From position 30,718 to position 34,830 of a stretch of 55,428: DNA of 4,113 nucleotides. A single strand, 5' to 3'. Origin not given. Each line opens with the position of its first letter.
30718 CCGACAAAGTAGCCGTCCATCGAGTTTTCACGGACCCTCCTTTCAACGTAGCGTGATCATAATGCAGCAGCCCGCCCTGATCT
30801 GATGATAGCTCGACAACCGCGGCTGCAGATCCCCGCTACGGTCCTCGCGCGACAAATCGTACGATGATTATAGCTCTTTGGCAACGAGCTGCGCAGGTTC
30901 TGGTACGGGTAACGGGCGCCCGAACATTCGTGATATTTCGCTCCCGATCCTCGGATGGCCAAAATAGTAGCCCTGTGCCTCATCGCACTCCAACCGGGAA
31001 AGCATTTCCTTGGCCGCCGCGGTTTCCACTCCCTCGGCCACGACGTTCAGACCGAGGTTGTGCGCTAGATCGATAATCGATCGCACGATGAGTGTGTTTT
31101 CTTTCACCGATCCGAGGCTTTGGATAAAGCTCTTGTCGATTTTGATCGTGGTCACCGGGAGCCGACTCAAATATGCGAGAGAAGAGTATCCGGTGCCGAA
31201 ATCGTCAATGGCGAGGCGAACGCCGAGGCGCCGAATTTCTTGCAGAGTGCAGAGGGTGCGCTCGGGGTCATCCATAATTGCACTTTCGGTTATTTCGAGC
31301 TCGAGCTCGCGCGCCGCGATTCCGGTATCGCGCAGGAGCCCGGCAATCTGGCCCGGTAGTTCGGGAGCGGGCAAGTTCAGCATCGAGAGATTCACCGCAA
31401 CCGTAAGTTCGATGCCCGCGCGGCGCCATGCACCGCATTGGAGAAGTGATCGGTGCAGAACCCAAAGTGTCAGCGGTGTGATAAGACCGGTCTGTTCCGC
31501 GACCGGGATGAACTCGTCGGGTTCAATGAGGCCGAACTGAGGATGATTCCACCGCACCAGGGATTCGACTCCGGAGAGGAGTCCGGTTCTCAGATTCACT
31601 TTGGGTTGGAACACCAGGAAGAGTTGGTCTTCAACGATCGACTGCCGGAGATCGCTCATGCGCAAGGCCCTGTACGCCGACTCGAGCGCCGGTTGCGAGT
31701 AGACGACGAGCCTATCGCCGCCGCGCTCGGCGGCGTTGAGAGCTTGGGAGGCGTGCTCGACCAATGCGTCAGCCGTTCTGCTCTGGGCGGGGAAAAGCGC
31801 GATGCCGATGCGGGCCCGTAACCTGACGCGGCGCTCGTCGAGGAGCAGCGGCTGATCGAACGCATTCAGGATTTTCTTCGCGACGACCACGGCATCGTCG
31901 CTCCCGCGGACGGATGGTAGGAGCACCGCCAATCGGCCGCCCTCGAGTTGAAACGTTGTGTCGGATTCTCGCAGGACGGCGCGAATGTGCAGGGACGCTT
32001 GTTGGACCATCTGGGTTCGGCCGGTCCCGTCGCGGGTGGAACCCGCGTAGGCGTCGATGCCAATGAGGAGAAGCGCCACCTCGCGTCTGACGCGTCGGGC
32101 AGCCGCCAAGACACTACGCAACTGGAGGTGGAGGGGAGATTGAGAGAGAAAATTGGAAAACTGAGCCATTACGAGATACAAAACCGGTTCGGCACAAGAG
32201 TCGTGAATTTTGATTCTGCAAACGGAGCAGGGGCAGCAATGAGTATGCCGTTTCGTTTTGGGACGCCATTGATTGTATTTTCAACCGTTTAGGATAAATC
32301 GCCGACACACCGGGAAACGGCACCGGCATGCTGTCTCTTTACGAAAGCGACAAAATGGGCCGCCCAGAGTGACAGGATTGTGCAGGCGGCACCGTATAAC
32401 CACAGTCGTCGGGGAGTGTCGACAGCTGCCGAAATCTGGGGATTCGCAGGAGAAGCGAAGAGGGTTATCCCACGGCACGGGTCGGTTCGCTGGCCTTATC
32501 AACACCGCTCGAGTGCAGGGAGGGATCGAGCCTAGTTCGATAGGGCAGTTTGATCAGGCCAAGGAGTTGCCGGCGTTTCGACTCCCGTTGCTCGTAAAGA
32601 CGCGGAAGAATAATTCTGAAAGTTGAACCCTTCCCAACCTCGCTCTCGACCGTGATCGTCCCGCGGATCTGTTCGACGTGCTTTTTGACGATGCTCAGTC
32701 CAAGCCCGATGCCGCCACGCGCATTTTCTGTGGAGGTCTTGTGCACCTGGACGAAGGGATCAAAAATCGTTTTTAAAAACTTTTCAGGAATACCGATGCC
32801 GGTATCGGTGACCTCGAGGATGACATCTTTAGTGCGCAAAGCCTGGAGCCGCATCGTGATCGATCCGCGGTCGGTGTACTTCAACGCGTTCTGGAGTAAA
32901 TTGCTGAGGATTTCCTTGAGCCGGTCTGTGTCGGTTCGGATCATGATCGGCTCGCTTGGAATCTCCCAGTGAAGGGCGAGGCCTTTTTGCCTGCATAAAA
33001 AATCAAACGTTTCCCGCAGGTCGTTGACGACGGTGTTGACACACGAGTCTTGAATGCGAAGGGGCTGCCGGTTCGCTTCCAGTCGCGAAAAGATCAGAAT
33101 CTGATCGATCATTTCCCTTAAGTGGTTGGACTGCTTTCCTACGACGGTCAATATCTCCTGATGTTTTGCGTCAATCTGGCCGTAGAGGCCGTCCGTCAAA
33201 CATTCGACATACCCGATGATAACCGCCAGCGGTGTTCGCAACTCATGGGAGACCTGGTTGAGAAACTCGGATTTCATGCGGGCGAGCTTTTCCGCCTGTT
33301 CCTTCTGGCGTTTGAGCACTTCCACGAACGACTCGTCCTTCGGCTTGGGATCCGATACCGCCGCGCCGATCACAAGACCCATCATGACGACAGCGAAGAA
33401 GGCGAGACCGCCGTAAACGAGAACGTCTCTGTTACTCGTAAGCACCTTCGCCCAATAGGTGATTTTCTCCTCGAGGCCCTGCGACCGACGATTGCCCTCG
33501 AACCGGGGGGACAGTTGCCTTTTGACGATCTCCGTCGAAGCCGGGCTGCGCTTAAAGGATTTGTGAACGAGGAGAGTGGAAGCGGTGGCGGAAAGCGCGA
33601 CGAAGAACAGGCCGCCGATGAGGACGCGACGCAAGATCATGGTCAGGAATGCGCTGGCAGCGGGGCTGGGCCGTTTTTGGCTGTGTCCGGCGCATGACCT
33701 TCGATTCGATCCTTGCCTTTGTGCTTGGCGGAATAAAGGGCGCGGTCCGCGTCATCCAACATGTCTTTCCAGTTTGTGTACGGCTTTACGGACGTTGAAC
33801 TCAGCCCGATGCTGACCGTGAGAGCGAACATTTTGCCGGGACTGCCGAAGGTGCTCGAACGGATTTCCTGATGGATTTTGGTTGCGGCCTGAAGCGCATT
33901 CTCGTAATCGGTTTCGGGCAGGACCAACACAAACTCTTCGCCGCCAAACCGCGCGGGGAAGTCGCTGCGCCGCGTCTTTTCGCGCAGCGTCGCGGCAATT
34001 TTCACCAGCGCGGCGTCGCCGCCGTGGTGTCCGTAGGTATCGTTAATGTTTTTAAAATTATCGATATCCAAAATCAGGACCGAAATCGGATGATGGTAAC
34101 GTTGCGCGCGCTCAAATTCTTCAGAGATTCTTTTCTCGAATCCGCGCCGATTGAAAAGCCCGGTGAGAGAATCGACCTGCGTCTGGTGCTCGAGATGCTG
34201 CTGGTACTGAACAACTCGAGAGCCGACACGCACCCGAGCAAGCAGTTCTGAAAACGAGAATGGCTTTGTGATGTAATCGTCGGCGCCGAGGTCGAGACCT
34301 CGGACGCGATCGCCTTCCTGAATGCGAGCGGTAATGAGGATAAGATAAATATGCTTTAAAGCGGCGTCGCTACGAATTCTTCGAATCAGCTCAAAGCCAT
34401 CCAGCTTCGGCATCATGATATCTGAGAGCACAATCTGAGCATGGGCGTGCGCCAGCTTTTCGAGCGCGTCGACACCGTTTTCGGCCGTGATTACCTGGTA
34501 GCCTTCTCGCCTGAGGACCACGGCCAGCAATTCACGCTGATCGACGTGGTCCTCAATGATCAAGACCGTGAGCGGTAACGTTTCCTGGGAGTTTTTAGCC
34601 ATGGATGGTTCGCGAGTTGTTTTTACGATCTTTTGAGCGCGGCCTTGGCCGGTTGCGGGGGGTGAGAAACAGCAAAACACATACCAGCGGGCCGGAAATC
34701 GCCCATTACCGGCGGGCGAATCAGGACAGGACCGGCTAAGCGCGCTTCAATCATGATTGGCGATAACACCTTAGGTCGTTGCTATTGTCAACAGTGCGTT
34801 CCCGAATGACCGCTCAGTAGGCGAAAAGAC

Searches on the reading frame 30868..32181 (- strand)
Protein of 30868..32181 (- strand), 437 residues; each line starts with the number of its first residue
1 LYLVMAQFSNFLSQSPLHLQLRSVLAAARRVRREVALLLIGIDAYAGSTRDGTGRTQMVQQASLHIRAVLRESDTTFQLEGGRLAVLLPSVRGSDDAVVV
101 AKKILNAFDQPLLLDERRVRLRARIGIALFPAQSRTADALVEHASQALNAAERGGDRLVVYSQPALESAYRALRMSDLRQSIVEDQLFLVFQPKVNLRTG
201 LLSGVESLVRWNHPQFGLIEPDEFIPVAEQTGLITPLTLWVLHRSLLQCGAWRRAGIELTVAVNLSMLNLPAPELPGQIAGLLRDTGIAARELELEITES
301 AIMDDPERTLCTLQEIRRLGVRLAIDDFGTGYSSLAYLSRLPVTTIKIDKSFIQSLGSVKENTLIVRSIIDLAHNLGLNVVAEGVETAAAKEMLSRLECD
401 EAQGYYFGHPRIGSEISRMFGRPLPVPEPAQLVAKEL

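Call 64: search_protein_families(library=pfam, proteins=[window:30868-32181:-], max_evalue=0.0001)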
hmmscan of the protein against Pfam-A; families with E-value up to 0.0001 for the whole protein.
window:30868-32181:- (437 aa): 2 families
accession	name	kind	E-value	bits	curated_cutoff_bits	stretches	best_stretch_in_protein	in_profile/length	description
PF00563.25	EAL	-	5.3e-71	239.2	31.3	1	177-410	3-236/236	EAL domain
PF00990.26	GGDEF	-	3.3e-14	53.4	23.8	1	15-155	13-158/161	Diguanylate cyclase, GGDEF domain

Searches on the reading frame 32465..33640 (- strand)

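Call 64: search_protein_families(library=pfam, proteins=[window:32465-33640:-], max_evalue=0.0001)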
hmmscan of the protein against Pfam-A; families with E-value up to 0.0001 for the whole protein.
window:32465-33640:- (391 aa): 2 families
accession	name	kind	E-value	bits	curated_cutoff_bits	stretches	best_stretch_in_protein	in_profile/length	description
PF02518.31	HATPase_c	-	1.1e-29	103.5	26.4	1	237-347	2-109/111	Histidine kinase-, DNA gyrase B-, and HSP90-like ATPase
PF00512.31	HisKA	-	8.8e-18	64.6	26.9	1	122-189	1-65/66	His Kinase A (phospho-acceptor) domain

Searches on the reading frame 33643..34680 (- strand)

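Call 64: search_protein_families(library=pfam, proteins=[window:33643-34680:-], max_evalue=0.0001)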
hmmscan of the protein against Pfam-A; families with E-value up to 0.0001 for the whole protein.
window:33643-34680:- (345 aa): 2 families
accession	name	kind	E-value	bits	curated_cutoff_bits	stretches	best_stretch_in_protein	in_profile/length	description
PF00990.26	GGDEF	-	2.2e-47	161.2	23.8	1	168-325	2-161/161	Diguanylate cyclase, GGDEF domain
PF00072.30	Response_reg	-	6.1e-30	104.1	30.2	1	39-151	1-111/111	Response regulator receiver domain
